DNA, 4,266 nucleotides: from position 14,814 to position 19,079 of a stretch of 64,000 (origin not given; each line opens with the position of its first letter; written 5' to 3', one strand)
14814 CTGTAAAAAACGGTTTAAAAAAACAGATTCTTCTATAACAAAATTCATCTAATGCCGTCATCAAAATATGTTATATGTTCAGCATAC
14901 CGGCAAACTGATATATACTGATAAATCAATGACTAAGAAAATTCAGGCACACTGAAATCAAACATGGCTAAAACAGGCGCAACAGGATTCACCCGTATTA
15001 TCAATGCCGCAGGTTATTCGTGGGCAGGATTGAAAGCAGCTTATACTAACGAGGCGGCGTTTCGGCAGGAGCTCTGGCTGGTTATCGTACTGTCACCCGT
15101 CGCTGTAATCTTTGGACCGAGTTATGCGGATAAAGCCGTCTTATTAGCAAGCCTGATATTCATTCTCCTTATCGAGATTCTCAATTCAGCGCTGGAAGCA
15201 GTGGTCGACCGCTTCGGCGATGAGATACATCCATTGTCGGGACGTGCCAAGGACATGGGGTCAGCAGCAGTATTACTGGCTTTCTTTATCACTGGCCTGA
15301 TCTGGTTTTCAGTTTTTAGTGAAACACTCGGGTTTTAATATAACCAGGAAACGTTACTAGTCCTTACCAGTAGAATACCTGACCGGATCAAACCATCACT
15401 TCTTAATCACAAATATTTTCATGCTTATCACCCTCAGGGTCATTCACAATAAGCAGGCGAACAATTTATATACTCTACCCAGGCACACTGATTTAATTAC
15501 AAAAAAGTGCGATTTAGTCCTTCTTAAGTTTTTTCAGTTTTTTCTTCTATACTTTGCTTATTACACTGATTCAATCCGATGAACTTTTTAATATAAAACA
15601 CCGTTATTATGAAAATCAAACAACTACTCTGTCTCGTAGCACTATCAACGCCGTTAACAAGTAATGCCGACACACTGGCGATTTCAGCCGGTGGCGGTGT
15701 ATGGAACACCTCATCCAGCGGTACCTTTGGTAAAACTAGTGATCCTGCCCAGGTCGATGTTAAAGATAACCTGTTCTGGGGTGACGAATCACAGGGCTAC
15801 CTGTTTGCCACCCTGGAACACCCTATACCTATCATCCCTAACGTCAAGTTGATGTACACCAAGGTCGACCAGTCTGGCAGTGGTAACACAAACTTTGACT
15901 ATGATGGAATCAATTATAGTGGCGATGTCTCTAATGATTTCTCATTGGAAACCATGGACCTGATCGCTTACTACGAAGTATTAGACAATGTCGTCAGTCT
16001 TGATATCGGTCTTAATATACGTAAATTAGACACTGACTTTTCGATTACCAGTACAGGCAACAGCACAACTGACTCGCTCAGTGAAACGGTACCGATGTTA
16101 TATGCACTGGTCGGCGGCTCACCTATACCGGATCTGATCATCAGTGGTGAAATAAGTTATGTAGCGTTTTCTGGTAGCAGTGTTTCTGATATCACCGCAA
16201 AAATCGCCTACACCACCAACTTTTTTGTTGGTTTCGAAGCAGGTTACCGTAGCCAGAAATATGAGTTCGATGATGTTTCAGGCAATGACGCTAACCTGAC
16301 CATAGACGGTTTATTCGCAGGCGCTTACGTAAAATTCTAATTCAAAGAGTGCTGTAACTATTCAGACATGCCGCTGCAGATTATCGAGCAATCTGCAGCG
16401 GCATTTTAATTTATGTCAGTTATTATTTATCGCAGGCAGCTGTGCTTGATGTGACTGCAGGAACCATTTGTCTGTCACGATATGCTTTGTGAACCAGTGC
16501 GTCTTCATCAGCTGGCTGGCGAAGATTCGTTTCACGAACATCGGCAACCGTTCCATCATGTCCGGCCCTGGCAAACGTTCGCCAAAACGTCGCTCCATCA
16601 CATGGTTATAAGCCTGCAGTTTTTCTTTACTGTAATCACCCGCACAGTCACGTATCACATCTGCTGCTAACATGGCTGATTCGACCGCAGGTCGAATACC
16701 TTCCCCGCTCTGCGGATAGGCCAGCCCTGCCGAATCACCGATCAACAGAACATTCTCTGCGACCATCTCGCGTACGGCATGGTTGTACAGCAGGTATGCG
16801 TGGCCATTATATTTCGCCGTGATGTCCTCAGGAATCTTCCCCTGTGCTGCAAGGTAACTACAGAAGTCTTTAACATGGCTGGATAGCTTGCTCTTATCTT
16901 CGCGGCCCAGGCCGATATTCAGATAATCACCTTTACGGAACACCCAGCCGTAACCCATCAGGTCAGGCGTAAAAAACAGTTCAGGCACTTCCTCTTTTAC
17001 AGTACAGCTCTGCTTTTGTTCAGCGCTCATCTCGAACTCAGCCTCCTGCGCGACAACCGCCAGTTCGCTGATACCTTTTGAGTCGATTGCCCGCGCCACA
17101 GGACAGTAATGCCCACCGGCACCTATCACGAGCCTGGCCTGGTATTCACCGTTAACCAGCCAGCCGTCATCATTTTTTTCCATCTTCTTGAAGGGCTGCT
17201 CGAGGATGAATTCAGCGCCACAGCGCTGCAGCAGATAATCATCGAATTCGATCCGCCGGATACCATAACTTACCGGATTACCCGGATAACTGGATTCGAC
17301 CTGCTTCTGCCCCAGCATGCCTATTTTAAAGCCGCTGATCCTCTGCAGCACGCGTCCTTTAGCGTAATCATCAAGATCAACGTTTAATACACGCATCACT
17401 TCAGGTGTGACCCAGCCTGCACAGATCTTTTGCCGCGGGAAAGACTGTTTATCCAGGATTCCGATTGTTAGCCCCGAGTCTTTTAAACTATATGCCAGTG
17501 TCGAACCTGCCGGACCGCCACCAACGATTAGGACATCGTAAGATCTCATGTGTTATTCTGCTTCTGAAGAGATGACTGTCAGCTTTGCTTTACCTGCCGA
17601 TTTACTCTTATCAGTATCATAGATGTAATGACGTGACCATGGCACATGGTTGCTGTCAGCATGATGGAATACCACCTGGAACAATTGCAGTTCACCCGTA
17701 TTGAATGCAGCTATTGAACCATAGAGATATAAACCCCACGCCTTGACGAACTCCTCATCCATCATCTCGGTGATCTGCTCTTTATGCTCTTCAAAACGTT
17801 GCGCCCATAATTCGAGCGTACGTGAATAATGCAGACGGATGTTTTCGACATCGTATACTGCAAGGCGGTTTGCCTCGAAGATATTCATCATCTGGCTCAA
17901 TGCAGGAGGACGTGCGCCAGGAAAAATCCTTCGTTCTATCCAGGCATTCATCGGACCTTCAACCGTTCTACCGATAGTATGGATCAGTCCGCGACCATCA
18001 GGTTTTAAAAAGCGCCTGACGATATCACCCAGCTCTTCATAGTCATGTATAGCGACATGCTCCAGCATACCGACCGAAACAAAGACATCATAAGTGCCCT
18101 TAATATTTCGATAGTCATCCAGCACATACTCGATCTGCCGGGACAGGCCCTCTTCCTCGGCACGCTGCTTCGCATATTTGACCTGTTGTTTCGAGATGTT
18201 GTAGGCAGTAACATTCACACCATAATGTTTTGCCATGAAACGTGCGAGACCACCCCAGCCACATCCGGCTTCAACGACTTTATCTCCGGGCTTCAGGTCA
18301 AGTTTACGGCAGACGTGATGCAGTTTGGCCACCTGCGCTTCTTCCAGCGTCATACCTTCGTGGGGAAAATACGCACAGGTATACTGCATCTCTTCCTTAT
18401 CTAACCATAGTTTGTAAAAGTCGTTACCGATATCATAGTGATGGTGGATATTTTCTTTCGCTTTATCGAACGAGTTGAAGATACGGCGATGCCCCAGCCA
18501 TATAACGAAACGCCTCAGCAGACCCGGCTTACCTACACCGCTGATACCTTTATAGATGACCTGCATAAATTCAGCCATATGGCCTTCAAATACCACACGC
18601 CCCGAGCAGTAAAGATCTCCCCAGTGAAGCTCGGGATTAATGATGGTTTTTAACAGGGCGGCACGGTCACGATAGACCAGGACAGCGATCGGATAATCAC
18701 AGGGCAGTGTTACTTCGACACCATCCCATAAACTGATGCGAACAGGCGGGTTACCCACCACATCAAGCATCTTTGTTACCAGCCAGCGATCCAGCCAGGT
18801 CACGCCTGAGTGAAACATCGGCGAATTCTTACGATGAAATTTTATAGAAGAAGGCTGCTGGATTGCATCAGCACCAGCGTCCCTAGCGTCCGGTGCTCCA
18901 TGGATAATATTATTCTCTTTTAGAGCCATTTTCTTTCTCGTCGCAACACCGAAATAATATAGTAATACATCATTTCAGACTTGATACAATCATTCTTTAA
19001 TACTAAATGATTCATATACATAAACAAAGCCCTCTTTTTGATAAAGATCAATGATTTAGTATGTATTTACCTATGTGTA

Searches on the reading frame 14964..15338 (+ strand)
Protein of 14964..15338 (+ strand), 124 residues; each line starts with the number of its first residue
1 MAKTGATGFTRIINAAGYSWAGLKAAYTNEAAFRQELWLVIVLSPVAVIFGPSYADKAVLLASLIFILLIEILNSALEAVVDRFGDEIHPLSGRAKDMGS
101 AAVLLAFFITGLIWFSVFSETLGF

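Call 26: search_protein_families(library=pfam, proteins=[window:14964-15338:+], max_evalue=0.0001)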
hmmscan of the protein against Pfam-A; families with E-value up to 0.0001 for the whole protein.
window:14964-15338:+ (124 aa): 1 family
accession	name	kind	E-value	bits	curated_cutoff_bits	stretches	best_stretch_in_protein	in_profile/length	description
PF01219.24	DAGK_prokar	-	1.4e-31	108.8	22.3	1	17-118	1-102/102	Prokaryotic diacylglycerol kinase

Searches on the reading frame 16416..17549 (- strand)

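Call 27: search_protein_families(library=pfam, proteins=[window:16416-17549:-], max_evalue=0.0001)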
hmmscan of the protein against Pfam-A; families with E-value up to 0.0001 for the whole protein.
window:16416-17549:- (377 aa): 4 families
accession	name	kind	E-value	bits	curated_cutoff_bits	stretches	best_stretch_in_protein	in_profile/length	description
PF01494.25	FAD_binding_3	-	6e-12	45.9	22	1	4-56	2-54/349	FAD binding domain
PF01266.30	DAO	-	1.4e-07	31.9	27.9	0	5-39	1-35/353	FAD dependent oxidoreductase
PF13450.12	NAD_binding_8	-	3.4e-05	24.5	21.9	0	8-36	1-29/68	NAD(P)-binding Rossmann-like domain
PF13738.12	Pyr_redox_3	-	8.2e-05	22.4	30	0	7-36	1-31/305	Pyridine nucleotide-disulphide oxidoreductase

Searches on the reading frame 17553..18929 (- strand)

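Call 27: search_protein_families(library=pfam, proteins=[window:17553-18929:-], max_evalue=0.0001)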
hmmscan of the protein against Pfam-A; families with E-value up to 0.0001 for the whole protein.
window:17553-18929:- (458 aa): 7 families
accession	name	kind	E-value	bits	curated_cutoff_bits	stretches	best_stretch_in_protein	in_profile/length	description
PF02353.26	CMAS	-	2.7e-84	283.2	27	1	155-419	4-273/273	Mycolic acid cyclopropane synthetase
PF13649.12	Methyltransf_25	-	1.2e-16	61.6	27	1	218-312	1-97/97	Methyltransferase domain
PF08241.18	Methyltransf_11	-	1.2e-13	51.9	21.2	1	220-314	2-93/95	Methyltransferase domain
PF08242.18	Methyltransf_12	-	6.3e-11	43.3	30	1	219-313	1-97/98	Methyltransferase domain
PF13489.12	Methyltransf_23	-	2e-10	41.1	27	1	210-378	19-156/164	Methyltransferase domain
PF13847.12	Methyltransf_31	-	4.3e-09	36.6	27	1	213-320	2-113/145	Methyltransferase domain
PF05175.20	MTS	-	1.2e-05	25.4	23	1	210-285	27-104/170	Methyltransferase small domain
